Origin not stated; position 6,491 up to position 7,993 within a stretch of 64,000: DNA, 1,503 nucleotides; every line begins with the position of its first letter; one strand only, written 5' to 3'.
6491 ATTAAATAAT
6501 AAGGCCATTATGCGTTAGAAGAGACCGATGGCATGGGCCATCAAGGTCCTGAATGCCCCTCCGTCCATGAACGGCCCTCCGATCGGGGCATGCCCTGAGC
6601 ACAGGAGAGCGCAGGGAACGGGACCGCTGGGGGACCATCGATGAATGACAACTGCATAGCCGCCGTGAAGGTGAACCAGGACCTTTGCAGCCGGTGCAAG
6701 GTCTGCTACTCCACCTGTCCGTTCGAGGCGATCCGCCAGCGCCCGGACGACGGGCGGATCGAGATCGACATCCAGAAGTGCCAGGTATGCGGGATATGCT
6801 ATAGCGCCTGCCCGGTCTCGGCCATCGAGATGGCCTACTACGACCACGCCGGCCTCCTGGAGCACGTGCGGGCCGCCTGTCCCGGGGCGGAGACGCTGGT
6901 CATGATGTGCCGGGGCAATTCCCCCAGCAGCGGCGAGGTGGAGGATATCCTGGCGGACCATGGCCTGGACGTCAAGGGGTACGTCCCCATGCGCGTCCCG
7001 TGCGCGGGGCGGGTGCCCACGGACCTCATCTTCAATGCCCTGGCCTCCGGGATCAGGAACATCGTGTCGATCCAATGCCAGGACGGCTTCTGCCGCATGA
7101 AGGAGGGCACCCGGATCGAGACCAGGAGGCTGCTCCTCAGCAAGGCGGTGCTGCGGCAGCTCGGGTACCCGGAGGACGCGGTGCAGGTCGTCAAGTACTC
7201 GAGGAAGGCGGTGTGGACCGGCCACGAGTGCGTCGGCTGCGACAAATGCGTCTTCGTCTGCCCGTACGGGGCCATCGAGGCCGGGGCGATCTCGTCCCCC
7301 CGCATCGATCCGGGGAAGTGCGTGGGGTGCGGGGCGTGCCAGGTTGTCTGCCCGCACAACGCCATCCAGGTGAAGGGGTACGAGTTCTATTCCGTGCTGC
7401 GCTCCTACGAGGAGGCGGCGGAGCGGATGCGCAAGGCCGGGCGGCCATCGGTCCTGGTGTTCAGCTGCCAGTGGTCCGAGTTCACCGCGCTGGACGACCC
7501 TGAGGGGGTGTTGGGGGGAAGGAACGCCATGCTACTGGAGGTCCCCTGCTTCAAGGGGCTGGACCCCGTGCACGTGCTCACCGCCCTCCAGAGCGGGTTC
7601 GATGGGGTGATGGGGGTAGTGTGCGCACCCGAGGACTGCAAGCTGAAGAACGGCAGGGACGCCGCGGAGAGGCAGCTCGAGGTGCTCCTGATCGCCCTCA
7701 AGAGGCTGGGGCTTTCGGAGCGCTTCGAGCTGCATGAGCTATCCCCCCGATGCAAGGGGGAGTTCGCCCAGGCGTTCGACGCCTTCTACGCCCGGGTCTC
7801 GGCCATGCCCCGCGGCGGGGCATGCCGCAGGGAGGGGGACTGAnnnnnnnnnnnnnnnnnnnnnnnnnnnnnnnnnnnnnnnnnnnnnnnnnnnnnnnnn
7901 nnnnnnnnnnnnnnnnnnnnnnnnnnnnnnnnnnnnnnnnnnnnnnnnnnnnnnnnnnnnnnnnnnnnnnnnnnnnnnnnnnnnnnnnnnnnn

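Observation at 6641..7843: Internally duplicated Fd-MvhD-Fd-MvhD protein with divergent N-terminal cysteine motifs in both MvhD-like repeats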

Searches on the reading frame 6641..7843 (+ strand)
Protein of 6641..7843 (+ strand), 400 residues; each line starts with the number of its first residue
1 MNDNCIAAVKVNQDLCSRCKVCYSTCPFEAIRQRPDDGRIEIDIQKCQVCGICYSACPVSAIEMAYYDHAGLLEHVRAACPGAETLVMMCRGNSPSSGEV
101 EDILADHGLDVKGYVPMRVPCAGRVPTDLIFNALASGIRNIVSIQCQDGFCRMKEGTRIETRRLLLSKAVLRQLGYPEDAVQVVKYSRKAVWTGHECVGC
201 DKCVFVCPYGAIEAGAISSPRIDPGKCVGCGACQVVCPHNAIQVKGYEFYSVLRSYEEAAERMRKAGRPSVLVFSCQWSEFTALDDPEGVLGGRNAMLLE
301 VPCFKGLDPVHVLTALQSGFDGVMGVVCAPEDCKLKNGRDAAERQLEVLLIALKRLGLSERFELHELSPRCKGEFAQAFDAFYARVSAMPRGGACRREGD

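Call 3: search_protein_families(library=pfam, proteins=[window:6641-7843:+], max_evalue=0.01)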
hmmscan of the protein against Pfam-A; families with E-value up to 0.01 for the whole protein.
window:6641-7843:+ (400 aa): 17 families
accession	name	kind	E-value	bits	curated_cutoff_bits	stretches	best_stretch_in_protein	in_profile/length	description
PF02662.21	FlpD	-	1.7e-33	115.6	22.3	2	271-389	1-122/123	Methyl-viologen-reducing hydrogenase, delta subunit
PF00037.32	Fer4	-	3.4e-27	93.6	21.1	4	221-243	2-24/24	4Fe-4S binding domain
PF12837.12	Fer4_6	-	4e-22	77.5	25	4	220-242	2-24/24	4Fe-4S binding domain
PF14697.11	Fer4_21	-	7.6e-19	68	35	4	195-243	6-58/59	4Fe-4S dicluster domain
PF12838.12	Fer4_7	-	1.4e-17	64.3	27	2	197-241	2-52/52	4Fe-4S dicluster domain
PF13237.11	Fer4_10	-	5.9e-17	61.8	25.5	3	9-58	2-53/53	4Fe-4S dicluster domain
PF13484.11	Fer4_16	-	1.7e-15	58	30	2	226-245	1-20/66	4Fe-4S double cluster binding domain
PF12797.12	Fer4_2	-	6.1e-15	54.5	24.5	2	220-238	3-21/22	4Fe-4S binding domain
PF13187.11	Fer4_9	-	2.5e-14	53.4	27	3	196-242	1-52/52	4Fe-4S dicluster domain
PF25160.1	LdpA_Fe-S-bd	-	8.3e-13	48.3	27.6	3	215-247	16-48/49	LdpA Fe-S cluster-binding domain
PF13183.11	Fer4_8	-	4.1e-11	43.7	27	1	226-264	4-42/68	4Fe-4S dicluster domain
PF12800.12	Fer4_4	-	8.1e-09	35.5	24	1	224-238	1-15/17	4Fe-4S binding domain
PF12798.12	Fer4_3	-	6.4e-06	27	27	0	227-241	1-15/15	4Fe-4S binding domain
PF13534.11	Fer4_17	-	7.4e-06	26.9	22.2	0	193-210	42-59/61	4Fe-4S dicluster domain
PF13370.11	Fer4_13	-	0.00022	22.3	24.5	0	222-239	1-18/58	4Fe-4S single cluster domain of Ferredoxin I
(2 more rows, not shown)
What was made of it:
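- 6665..6838 (+): Ferredoxin domain 1 (aa 9-66). It has two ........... motifs: C16/19/22/26 and C47/50/53/57. Fer4 hits (call 3).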

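Call 4: search_protein_families(library=ncbifam, proteins=[window:6641-7843:+], max_evalue=0.01)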
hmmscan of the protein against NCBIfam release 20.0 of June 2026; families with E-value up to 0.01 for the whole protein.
window:6641-7843:+ (400 aa): 99 families (the best 25 are shown)
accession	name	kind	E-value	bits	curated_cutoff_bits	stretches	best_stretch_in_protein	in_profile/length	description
NF040770.1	hetero_SS_HdrA2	exception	2.6e-45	154.8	1100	2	194-389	576-771/777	CoB-CoM heterodisulfide reductase HdrA2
NF041891.1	hdrA_Methbact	equivalog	8.7e-20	70.5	1300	2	193-342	570-717/762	ferredoxin:CoB-CoM heterodisulfide reductase subunit HdrA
NF041778.1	hetero_SS_HdrA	equivalog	1.8e-19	69.1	1400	2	10-144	583-713/771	ferredoxin:CoB-CoM heterodisulfide reductase subunit HdrA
TIGR02700.1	flavo_MJ0208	hypoth_equivalog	2.3e-19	69.6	251.35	2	195-255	148-206/234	dihydromethanopterin reductase (acceptor)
TIGR02179.1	PorD_KorD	subfamily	3.9e-19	68.6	60.05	2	11-65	22-75/78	2-oxoacid:acceptor oxidoreductase, delta subunit, pyruvate/2-ketoisovalerate family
NF040684.1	PorD_Arch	equivalog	2.2e-18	66.1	120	2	12-65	30-82/85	pyruvate synthase subunit PorD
NF006221.0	PRK08348.1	subfamily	2.7e-18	66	124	2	185-262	34-109/136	NADH-plastoquinone oxidoreductase subunit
NF038196.1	ferrodoxin_EFR1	subfamily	6.1e-18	65.7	75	2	180-245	169-232/242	EFR1 family ferrodoxin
NF040864.1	HgcB_ferredoxin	equivalog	1.5e-17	63.2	99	2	195-245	14-64/93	mercury methylation ferredoxin HgcB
NF058577.1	FdxA_fam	equivalog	5.1e-16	58.6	65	2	195-241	7-52/52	4Fe-4S ferredoxin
TIGR01971.1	NuoI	subfamily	1.1e-15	57.2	113.05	2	175-249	17-104/121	NADH-quinone oxidoreductase, chain I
NF042909.1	FMH_DH_FwdF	exception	8.5e-15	54.7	375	1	9-66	220-278/336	tungsten-dependent formylmethanofuran dehydrogenase subunit FwdF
TIGR01944.1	rnfB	subfamily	1.7e-14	53.8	68.7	2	182-246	100-164/190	RnfABCDGE type electron transport complex subunit B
NF005503.0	PRK07118.1-2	equivalog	2.5e-14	53.2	252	2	195-245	138-187/292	RnfABCDGE type electron transport complex subunit B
NF045874.1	Vhu_polyferre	exception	3.4e-14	52.4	600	2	182-246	115-178/381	F420-non-reducing hydrogenase associated-polyferredoxin VhuB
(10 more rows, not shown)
